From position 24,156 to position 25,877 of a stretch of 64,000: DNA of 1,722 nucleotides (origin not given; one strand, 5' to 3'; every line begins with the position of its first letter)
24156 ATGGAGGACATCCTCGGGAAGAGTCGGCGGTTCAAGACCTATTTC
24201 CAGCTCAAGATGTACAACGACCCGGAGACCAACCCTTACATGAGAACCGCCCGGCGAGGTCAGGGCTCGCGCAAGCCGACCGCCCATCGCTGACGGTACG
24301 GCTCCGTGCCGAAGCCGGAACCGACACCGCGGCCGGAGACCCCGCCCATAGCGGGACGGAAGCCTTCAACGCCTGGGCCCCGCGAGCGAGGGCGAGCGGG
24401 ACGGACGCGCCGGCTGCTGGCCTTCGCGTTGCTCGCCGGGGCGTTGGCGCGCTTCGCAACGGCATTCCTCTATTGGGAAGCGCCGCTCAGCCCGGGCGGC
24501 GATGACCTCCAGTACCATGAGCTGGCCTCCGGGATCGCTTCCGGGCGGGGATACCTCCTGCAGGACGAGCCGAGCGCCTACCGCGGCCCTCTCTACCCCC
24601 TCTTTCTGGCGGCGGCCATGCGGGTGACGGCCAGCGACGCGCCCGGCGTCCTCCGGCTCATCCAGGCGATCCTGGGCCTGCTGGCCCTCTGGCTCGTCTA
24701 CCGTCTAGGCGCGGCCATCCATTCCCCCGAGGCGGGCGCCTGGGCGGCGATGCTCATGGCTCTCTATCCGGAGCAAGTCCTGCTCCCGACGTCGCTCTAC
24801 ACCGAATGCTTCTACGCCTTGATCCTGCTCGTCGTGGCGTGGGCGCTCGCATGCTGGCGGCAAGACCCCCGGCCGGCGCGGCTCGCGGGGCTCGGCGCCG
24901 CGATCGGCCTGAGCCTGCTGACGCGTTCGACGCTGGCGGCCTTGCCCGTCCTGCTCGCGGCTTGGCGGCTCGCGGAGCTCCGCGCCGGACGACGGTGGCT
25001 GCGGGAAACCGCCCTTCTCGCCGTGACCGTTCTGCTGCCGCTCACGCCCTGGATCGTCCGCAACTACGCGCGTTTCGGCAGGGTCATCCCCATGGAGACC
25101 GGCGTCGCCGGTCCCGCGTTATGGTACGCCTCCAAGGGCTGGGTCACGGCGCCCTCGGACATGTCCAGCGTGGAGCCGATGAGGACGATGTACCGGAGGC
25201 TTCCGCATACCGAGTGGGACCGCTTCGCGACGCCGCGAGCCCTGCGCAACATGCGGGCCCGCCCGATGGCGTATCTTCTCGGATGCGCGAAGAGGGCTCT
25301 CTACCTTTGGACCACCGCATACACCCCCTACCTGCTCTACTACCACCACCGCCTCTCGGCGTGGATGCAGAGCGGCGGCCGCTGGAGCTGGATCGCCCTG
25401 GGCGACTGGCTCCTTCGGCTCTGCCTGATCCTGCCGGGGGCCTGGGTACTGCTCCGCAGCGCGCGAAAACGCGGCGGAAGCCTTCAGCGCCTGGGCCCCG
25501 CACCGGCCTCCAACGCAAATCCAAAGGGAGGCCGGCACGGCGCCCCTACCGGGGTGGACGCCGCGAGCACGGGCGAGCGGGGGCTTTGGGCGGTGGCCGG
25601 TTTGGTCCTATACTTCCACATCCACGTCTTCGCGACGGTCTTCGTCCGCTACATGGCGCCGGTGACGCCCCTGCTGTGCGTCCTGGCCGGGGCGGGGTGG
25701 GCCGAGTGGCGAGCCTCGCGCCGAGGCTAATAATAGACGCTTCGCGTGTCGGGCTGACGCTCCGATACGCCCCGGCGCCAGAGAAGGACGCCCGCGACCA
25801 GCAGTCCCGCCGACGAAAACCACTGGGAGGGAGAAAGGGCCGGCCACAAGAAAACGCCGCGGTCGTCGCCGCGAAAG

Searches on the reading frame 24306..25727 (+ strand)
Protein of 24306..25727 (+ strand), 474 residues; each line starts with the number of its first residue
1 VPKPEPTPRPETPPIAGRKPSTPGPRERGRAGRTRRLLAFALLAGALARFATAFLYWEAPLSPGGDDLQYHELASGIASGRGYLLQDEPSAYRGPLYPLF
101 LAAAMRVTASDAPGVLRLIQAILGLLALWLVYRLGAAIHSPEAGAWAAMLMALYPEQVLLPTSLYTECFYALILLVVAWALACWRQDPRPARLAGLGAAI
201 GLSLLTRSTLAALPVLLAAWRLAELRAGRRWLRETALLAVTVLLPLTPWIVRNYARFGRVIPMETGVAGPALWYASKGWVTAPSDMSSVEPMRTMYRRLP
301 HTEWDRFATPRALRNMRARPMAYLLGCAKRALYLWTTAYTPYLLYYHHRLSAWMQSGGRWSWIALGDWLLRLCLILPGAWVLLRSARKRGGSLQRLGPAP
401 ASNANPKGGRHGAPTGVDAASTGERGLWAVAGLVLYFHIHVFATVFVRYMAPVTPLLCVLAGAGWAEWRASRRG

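Call 8: search_protein_families(library=pfam, proteins=[window:24306-25727:+], max_evalue=0.01)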
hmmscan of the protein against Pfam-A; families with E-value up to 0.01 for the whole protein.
window:24306-25727:+ (474 aa): 2 families
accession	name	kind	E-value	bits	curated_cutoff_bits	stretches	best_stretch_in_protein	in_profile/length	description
PF13231.12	PMT_2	-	5.1e-12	46.7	26.1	1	94-249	3-157/160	Dolichyl-phosphate-mannose-protein mannosyltransferase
PF03901.23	Glyco_transf_22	-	0.0012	18.6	23.8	0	108-260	72-232/414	Alg9-like mannosyltransferase family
